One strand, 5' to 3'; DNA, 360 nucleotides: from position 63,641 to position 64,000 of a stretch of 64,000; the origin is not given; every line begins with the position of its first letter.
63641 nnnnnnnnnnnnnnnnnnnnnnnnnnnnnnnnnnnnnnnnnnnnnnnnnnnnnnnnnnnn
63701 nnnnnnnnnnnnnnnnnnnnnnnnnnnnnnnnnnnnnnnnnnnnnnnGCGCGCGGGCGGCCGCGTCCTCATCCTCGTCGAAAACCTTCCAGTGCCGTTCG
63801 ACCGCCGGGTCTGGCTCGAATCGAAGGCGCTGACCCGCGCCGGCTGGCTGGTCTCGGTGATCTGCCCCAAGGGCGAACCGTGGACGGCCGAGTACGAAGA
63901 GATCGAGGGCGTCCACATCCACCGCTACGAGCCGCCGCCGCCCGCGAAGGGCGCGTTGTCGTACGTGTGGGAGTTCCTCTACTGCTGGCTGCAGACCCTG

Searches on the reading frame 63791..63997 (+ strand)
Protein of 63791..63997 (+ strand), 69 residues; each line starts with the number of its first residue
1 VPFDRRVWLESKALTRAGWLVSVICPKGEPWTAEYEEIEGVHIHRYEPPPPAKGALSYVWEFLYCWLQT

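Call 92: search_protein_families(library=pfam, proteins=[window:63791-63997:+], max_evalue=0.01)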
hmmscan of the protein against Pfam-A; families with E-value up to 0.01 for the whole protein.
window:63791-63997:+ (69 aa): 2 families
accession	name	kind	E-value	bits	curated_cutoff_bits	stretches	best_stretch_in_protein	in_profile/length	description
PF13579.12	Glyco_trans_4_4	-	7.3e-05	23.6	29.7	1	7-62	7-63/158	Glycosyl transferase 4-like domain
PF13439.12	Glyco_transf_4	-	0.0081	16.6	28.5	1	8-61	9-60/170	Glycosyltransferase Family 4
